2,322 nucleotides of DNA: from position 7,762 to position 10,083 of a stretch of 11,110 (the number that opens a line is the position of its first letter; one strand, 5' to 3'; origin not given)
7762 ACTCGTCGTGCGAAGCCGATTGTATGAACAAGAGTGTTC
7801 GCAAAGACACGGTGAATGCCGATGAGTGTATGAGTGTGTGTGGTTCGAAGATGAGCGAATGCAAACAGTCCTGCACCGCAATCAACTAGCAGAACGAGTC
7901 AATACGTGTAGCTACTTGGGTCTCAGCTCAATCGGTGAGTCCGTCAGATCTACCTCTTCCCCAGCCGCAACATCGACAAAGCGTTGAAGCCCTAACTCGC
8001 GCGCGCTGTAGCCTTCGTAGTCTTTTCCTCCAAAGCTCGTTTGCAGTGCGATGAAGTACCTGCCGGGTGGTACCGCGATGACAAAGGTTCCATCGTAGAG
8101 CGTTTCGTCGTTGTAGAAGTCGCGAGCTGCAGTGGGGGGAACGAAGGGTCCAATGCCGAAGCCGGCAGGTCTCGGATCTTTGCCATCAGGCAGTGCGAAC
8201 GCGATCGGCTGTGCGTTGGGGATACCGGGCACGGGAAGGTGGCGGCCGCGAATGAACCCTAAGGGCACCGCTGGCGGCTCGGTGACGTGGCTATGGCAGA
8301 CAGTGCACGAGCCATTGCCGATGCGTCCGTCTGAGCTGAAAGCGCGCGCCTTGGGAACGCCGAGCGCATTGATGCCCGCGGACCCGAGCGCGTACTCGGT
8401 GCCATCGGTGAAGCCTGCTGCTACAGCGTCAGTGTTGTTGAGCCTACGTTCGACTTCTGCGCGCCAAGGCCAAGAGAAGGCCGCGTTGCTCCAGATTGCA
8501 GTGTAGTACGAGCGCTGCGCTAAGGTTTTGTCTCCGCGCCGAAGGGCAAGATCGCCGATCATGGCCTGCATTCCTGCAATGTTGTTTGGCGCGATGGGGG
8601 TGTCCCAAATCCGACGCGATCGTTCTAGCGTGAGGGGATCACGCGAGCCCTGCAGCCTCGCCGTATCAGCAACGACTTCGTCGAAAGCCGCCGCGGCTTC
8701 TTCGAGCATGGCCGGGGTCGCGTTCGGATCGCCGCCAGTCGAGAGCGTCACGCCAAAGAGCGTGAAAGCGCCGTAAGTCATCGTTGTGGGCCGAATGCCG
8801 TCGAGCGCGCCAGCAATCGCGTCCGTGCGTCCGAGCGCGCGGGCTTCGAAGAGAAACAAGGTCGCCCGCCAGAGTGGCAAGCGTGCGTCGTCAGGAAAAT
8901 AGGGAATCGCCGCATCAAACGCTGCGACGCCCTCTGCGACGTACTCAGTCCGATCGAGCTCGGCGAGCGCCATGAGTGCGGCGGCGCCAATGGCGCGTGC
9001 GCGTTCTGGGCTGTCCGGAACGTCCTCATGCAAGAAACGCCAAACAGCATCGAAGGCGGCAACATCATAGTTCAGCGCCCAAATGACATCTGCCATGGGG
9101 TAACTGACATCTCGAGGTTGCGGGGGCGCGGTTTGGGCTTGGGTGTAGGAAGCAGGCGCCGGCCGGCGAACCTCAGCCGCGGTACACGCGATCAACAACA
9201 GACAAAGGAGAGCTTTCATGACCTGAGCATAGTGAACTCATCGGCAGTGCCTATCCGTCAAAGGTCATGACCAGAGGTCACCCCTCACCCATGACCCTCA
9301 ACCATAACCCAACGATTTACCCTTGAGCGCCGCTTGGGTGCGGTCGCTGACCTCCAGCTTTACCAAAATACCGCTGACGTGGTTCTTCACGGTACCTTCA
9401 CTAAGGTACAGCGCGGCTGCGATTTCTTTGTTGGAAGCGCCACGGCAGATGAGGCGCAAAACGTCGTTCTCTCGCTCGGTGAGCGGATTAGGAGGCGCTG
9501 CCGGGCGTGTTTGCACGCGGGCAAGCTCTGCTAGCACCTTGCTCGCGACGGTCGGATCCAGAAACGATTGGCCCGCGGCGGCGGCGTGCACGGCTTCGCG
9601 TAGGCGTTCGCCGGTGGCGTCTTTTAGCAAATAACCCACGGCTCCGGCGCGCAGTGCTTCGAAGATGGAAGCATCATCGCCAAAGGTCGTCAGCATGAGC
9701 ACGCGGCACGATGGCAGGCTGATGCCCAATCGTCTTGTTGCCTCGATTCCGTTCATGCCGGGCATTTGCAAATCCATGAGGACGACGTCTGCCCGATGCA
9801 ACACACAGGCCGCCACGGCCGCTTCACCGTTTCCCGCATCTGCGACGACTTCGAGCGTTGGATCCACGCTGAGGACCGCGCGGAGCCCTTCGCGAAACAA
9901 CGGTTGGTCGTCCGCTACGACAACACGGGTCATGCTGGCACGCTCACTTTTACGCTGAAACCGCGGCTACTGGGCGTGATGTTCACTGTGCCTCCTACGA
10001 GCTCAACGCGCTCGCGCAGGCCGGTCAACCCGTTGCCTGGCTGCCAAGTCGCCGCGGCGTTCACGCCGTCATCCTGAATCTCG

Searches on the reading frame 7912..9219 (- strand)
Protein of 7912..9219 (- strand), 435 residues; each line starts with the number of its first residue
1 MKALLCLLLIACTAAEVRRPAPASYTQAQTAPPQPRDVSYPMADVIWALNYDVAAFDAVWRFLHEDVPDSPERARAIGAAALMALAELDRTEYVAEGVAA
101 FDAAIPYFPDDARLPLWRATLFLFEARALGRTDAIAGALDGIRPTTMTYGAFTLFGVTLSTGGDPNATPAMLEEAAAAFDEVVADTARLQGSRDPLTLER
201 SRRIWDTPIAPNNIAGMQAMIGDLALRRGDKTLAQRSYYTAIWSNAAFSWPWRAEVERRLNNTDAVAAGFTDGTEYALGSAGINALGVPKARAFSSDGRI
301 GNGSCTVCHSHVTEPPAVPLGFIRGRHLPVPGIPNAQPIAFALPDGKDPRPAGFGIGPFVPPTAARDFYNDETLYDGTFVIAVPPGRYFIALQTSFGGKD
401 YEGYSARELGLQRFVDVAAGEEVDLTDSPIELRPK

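Call 10: search_protein_families(library=pfam, proteins=[window:7912-9219:-], max_evalue=0.01)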
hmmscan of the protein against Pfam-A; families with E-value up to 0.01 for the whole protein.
window:7912-9219:- (435 aa): 0 families

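Call 12: find_encoding_contigs(protein=window:7912-9219:-, flank=10000, max_places=6)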
Protein window:7912-9219:- (435 aa): no gene with exactly this product is on record in the collection.

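Call 14: find_homologous_proteins(query=window:7912-9219:-)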
Query window:7912-9219:- (435 aa): 39 proteins with E <= 0.001 among 8000 candidates.
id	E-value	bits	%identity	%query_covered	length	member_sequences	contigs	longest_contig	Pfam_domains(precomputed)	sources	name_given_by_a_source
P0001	1.5e-262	889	100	91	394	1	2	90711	-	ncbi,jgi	jgi:hypothetical protein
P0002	1.3e-140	487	56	97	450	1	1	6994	-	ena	-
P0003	1.3e-137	478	52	99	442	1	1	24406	-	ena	-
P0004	1.7e-135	471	55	95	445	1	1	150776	-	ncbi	-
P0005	8.4e-135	468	54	95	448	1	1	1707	-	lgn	-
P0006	2.8e-134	467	52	100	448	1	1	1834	-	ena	-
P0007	4.2e-134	466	56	95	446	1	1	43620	-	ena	-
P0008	1.2e-132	461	56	90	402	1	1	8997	-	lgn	-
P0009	8.5e-132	458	58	90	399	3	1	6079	-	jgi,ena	-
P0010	9.8e-132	458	55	91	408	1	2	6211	-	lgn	-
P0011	2.3e-128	447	51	99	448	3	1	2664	-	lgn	-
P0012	6.2e-128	446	52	98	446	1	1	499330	-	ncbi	-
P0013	1.1e-127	445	49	99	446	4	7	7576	-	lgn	-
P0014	2.3e-127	444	50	100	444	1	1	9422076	-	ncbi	ncbi:MAG: hypothetical protein QM817_19950 [Archangium sp.]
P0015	2.0e-124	434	50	100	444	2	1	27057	-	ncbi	-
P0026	1.3e-116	408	49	98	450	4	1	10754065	-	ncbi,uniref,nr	ncbi:hypothetical protein [Sandaracinus amylolyticus]|uniref:hypothetical protein n=1 Tax=Sandaracin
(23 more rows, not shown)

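Call 16: find_related_loci(query=A1, collection=genome_contigs, flank=6000)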
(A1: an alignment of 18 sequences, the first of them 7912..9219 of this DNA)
Query A1 (435 aa) in genome_contigs; peptide patterns used: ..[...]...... (x = any residue, [..] = any of these).
35 stretches matched a pattern; 17 encode a relative of the query (tblastn E <= 1e-3); 17 distinct loci.
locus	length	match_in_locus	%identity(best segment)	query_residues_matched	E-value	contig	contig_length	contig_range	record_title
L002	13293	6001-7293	52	8-433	1e-133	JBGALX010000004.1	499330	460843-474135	MAG: Myxococcaceae bacterium isolate MAG_AAO_H10.48 AAOH10-48_opera_contig_52, whole genome shotgun sequence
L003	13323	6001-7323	50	2-435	1e-130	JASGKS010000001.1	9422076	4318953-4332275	MAG: Archangium sp. isolate 5N606 JMF-2111-06-0005.ont.bin.606_0, whole genome shotgun sequence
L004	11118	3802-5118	49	4-435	2e-126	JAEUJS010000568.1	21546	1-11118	MAG: Archangium sp. isolate new MAG-75 k141_2564644, whole genome shotgun sequence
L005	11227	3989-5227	51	22-432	3e-125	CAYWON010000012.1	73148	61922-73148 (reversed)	MAG TPA_asm: uncultured Archangium sp. isolate binchicken_co179_1 genome assembly, contig: NODE_1315_length_73148_cov_5.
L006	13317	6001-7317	50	2-434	5e-124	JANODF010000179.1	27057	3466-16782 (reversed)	MAG: Archangium sp. isolate VAR_17_metabat_192 VAR_17_k141_805213, whole genome shotgun sequence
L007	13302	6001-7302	50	2-432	1e-123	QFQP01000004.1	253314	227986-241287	MAG: Archangium gephyra isolate S2_003_000_R2_14 S2_003_000_R2_scaffold_24, whole genome shotgun sequence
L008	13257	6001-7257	52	22-432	4e-122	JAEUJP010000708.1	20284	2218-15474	MAG: Myxococcaceae bacterium isolate new MAG-72 k141_3328067, whole genome shotgun sequence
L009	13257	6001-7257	49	22-434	5e-112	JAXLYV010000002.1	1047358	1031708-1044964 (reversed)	MAG: Sandaracinus sp. isolate STL-MYX22 C1.83.fa-2, whole genome shotgun sequence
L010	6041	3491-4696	50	42-435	9e-111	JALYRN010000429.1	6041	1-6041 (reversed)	MAG: Myxococcota bacterium isolate MDV bin90 SD1454_NODE_5329_length_6041_cov_2.695130, whole genome shotgun sequence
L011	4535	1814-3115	46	4-432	2e-111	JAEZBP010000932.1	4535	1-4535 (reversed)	MAG: Proteobacteria bacterium isolate OH_CBrB_201 k127_2779402, whole genome shotgun sequence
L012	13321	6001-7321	49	1-435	2e-108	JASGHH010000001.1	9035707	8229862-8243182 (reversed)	MAG: Myxococcaceae bacterium isolate 5N015 JMF-2111-06-0005.ont.bin.15_0, whole genome shotgun sequence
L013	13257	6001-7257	55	22-434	2e-128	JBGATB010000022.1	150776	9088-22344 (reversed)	MAG: Myxococcaceae bacterium isolate MAG_AAO_H10.6 AAOH10-6_opera_contig_562, whole genome shotgun sequence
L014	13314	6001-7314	39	3-434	1e-79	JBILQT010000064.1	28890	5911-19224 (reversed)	MAG: Sandaracinaceae bacterium isolate ME2018-06-07_3300034013_group8_bin51 Rohwer_bin1494_scaffold_847_c1, whole genome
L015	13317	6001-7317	38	4-430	4e-79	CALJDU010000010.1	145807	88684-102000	MAG: uncultured bacterium isolate R4_Bin_MAXBIN__061_1 genome assembly, contig: c_000006205579, whole genome shotgun seq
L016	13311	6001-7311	38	4-428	5e-78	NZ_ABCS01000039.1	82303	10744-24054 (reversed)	Plesiocystis pacifica SIR-1 1103186006191, whole genome shotgun sequence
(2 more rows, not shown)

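Call 41: search_protein_families(library=ncbifam, proteins=[window:7912-9219:-], max_evalue=0.001)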
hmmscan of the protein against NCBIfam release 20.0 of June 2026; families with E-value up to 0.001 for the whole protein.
window:7912-9219:- (435 aa): 0 families

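Call 45: find_related_loci(query=A1, collection=metagenome_contigs, flank=4000)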
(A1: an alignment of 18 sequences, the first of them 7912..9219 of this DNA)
Query A1 (435 aa) in metagenome_contigs; peptide patterns used: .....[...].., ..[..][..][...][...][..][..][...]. (x = any residue, [..] = any of these).
269 stretches matched a pattern; 4 encode a relative of the query (tblastn E <= 1e-3); 4 distinct loci.
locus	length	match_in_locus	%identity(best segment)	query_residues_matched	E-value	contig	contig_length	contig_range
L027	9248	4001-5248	47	2-434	7e-118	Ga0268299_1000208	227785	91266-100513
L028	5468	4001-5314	38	3-428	7e-80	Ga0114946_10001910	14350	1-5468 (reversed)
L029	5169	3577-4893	38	9-434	3e-72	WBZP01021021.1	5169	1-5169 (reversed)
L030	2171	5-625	48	232-432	5e-47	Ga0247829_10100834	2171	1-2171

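Call 53: predict_structure(alignment_id=A1)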
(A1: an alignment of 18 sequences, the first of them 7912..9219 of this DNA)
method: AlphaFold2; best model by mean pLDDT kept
length: 435 residues; sequences in the alignment: 18
mean_pLDDT: 85.5   pTM: 0.88
mean pLDDT of the five models: 85.5, 85.5, 82.5, 80.9, 80.2
residues with pLDDT >= 90: 182; 70-90: 208; 50-70: 44; < 50: 1
segments of 3 or more residues with pLDDT < 50: none
pLDDT, mean of each block of 10 residues (from residue 1): 64 72 76 90 92 94 98 97 88 95 94 87 82 79 75 70 78 88 84 82 74 89 93 97 90 93 94 83 63 67 83 83 94 89 91 89 77 87 95 91 80 91 93 92
secondary structure, 60 per line:
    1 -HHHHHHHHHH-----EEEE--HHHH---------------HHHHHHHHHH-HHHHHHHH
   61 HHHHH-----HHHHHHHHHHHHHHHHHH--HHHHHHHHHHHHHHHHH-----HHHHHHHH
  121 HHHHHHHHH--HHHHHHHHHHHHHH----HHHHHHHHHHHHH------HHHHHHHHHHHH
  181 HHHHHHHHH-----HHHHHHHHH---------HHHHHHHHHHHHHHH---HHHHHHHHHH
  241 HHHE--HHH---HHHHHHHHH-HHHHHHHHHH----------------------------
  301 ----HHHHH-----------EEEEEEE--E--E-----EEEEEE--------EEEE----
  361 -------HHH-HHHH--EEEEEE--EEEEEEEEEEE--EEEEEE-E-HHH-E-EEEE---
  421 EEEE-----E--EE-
elements in order: H2-11 E17-20 H23-26 H42-51 H53-65 H71-88 H91-107 H113-129 H132-145 H150-162 H169-189 H195-203 H213-227 H231-243 H253-261 H263-272 H305-309 E321-327 E339-344 E353-356 H372-375 E378-383 E386-396 E399-404 E414-417 E421-424

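Call 57: fold_search(model_id=the predicted structure, library=pdb)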
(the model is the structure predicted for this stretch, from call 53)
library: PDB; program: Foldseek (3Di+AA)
matches with E <= 10: 1216; with E <= 0.001: 0
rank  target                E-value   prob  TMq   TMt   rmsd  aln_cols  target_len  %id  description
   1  5dse_A                2.2e-03  1.00  0.28  0.24   9.7       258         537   15  Crystal Structure of the TTC7B/Hyccin Complex (released 2015-12-02)
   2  9pkq_A                8.0e-03  1.00  0.26  0.24  10.0       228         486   14  Structure of the cytoplasmic domain of unliganded human Tom70, open and closed conformations (released 2026-03-18)
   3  5cwm                  8.0e-03  0.66  0.13  0.21  16.6       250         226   16  Crystal structure of de novo designed helical repeat protein DHR64 (released 2015-12-16)
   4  6bq1_B                8.8e-03  0.99  0.28  0.19  10.3       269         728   17  Human PI4KIIIa lipid kinase complex (released 2017-12-13)
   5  6e9z_A                9.7e-03  0.51  0.12  0.17  18.3       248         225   16  DHF119 filament (released 2018-11-21)
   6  9pkq_B                1.0e-02  1.00  0.25  0.23  10.4       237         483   14  Structure of the cytoplasmic domain of unliganded human Tom70, open and closed conformations (released 2026-03-18)
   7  7dhg_C                1.1e-02  0.97  0.21  0.20  10.6       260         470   15  Crystal structure of SARS-CoV-2 Orf9b complex with human TOM70 (released 2021-05-12)
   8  5cwn                  1.2e-02  0.99  0.23  0.40  12.6       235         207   15  Crystal structure of de novo designed helical repeat protein DHR71 (released 2015-12-16)
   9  5udk_A                1.2e-02  0.98  0.25  0.24  13.0       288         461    9  IFIT1 monomeric mutant (L457E/L464E) with PPP-AAAA (released 2017-03-01)
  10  2pl2_A                1.5e-02  1.00  0.32  0.63   5.6       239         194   12  Crystal structure of TTC0263: a thermophilic TPR protein in Thermus thermophilus HB27 (released 2008-03-04)
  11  9gaw_P                1.6e-02  1.00  0.34  0.31   5.3       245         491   14  High-resolution structure of the Anaphase-promoting complex/cyclosome (APC/C) bound to co-activator Cdh1 (released 2024-08-14)
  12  6e9t_A                1.6e-02  0.41  0.12  0.18  17.9       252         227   16  DHF58 filament (released 2018-11-21)
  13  9qhb                  1.7e-02  0.97  0.21  0.30  12.4       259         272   14  Crystal structure of 16-repeat CTPR protein with eliminated coordination sites (released 2025-10-22)
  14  5udi_A                1.7e-02  0.96  0.25  0.24  13.1       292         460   10  IFIT1 monomeric mutant (L457E/L464E) with m7Gppp-AAAA (syn and anti conformations of cap) (released 2017-03-01)
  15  7cc7                  1.8e-02  1.00  0.31  0.52   7.3       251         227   10  Tetratricopeptide repeat (TPR) domain of protein tyrosine phosphatase-interacting protein 51 (PTPIP51) (released 2021-01-20)
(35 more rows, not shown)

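Call 70: find_encoding_contigs(protein=P0026, flank=4000, max_places=2)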
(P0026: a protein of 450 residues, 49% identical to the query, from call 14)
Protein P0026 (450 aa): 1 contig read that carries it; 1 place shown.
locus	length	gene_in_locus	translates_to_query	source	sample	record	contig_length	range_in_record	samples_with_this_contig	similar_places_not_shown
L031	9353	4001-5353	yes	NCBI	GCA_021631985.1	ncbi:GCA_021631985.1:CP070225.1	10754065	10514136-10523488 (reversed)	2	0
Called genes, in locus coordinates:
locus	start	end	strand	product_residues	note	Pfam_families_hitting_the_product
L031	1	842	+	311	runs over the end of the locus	PF14346:DUF4398, PF00691:OmpA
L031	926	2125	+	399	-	PF00155:Aminotran_1_2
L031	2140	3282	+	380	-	PF07730:HisKA_3, PF02518:HATPase_c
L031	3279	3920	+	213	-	PF00072:Response_reg, PF00196:GerE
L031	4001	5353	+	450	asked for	-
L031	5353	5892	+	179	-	-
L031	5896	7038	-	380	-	-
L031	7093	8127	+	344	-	PF08240:ADH_N, PF16912:Glu_dehyd_C, PF00107:ADH_zinc_N, PF13602:ADH_zinc_N_2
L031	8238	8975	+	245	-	PF03741:TerC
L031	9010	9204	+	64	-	-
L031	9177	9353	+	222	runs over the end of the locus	-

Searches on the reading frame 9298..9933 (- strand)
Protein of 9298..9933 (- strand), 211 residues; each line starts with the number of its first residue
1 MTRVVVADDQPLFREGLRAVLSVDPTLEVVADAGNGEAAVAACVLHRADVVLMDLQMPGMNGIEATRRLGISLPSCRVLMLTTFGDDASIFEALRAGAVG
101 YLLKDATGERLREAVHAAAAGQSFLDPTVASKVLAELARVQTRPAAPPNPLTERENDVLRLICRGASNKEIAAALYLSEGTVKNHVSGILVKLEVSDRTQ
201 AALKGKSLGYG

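Call 10: search_protein_families(library=pfam, proteins=[window:9298-9933:-], max_evalue=0.01)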
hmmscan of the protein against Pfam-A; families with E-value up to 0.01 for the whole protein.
window:9298-9933:- (211 aa): 6 families
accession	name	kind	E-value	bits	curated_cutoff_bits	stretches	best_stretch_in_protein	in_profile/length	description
PF00072.30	Response_reg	-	7.3e-26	90.9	30.2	1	4-115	1-110/111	Response regulator receiver domain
PF00196.25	GerE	-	4.1e-18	65.2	23.5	1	150-202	2-54/57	Bacterial regulatory proteins, luxR family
PF13412.12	HTH_24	-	5.2e-05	23.2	21.9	1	157-186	7-38/48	Winged helix-turn-helix DNA-binding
PF08281.18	Sigma70_r4_2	-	0.00012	22.1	25.7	1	151-187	11-48/54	Sigma-70, region 4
PF04545.22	Sigma70_r4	-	0.00024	21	24.1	1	151-193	5-48/50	Sigma-70, region 4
PF13384.12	HTH_23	-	0.0014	18.8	24.6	0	158-184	10-36/50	Homeodomain-like domain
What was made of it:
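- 9298..9933 (-): NarL/LuxR-type response regulator (REC + GerE helix-turn-helix), the presumed binder. Pfam Response_reg 7e-26 and GerE 4e-18 (call 10).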

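Call 39: search_solved_structures(query=window:9298-9933:-, max_evalue=1e-10)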
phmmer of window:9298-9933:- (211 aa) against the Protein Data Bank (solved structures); distinct sequences matched with E-value up to 1e-10: 42.
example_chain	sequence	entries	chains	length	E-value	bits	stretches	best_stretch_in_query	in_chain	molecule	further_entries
5hev_A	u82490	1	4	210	2.9e-45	157.9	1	1-204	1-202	Response regulator protein VraR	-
7ve6_A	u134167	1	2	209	6.7e-40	140.4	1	3-203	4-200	Response regulator protein VraR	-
4gvp_A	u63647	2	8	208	7.5e-40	140.2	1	3-203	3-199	Response regulator protein vraR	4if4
3c3w_A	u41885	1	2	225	1.6e-38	135.9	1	1-204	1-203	TWO COMPONENT TRANSCRIPTIONAL REGULATORY PROTEIN DEVR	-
1a04_A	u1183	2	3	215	2.9e-37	131.8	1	4-203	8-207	NITRATE/NITRITE RESPONSE REGULATOR PROTEIN NARL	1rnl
4ldz_A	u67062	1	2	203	8.1e-33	117.3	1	3-210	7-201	Transcriptional regulatory protein DesR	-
4yn8_A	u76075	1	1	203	9.8e-33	117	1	3-202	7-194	Response regulator ChrA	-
4zmr_A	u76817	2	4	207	4.5e-31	111.6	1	3-209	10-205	Response regulator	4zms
4hye_A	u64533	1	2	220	5.7e-31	111.3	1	3-209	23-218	Response regulator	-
3eul_A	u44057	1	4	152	4.1e-23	85.6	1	2-135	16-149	POSSIBLE NITRATE/NITRITE RESPONSE TRANSCRIPTIONAL REGULATORY PROTEIN NARL (DNA-binding res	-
3cz5_A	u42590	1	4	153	5.4e-19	72.2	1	2-139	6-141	Two-component response regulator, LuxR family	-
6swf_A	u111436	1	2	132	1.5e-18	70.8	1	3-116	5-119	Two-component response regulator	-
9xzo_A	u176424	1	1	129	1.7e-18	70.6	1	1-116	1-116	De novo protein M1X0B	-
4le0_A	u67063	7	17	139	1.8e-18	70.5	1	3-131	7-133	Transcriptional regulatory protein DesR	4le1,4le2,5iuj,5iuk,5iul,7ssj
6swb_A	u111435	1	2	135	2e-18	70.4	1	3-116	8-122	Two-component response regulator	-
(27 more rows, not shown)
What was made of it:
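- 9298..9933 (-): The closest solved relatives are VraR, DevR, NarL, DesR and ChrA (call 39).
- On DesK/DesR-type two-component module with tripartite operator: DesR 4ldz matches at 8e-33 (call 39).
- Closest known: DesK/DesR and the des promoter of Bacillus subtilis. Same: A NarL-type regulator, with DesR among the solved relatives (call 39).
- Closest known: LiaS/LiaR and VraS/VraR envelope-stress systems. Same: The best sequence match for the regulator is VraR (5hev, 3e-45, call 39).
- Closest known: ChrS/ChrA and HrrS/HrrA haem-responsive systems of Corynebacterium. Same: HisKA_3 kinases that sense within the membrane, NarL-type regulators (ChrA 4yn8, 1e-32, call 39), and haem-related targets.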

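Call 41: search_protein_families(library=ncbifam, proteins=[window:9298-9933:-], max_evalue=0.001)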
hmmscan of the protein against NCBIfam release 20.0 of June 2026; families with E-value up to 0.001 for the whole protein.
window:9298-9933:- (211 aa): 86 families (the best 25 are shown)
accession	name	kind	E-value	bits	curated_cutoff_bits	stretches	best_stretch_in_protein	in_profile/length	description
NF007935.0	PRK10651.1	equivalog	1.2e-48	165.2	250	1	3-203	8-208/216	two-component system response regulator NarL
NF047785.1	respo_reg_MadR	equivalog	1.7e-47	161.5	300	1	3-205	2-203/209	MadR family response regulator transcription factor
NF007708.0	PRK10403.1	equivalog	3.7e-43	147.5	343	1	3-202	8-205/215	nitrate/nitrite response regulator protein NarP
NF052445.1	RespRegMctR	equivalog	1.9e-41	141.7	300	1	3-197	3-191/205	two-component system response regulator MctR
NF011896.0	PRK15369.1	equivalog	2.6e-39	135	242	1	2-199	4-198/211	two component system response regulator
NF007018.1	PRK09483.1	equivalog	7.7e-37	127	280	1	1-197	1-195/217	UvrY/SirA/GacA family response regulator transcription factor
NF007685.0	PRK10360.1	equivalog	1.6e-27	96.6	258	1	1-200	1-187/196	response regulator transcription factor UhpA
NF041830.1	RR_TF_ErdR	exception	1.9e-27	96.4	390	1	4-204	4-204/213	response regulator transcription factor ErdR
NF001965.0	PRK00742.1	subfamily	5.4e-22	78.5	293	1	2-111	4-114/357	chemotaxis-specific protein-glutamate methyltransferase CheB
NF009206.0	PRK12555.1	subfamily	3.9e-21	75.4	342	1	3-167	2-161/340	chemotaxis-specific protein-glutamate methyltransferase CheB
NF007403.0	PRK09935.1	equivalog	2.8e-20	72.8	271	1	2-196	4-195/210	fimbria biosynthesis transcriptional regulator FimZ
NF006900.1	PRK09390.1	equivalog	1.2e-19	70.7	255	1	3-196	6-188/203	response regulator FixJ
NF041367.1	CheY_Halo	equivalog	4.2e-18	65.8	200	1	4-116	1-111/114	chemotaxis protein CheY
NF007419.0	PRK09958.1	equivalog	2.4e-17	63.2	251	1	4-196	3-189/204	acid-sensing system DNA-binding response regulator EvgA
NF007505.1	PRK10100.1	equivalog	2.7e-16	59.8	250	1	74-202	69-196/204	biofilm master transcriptional regulator CsgD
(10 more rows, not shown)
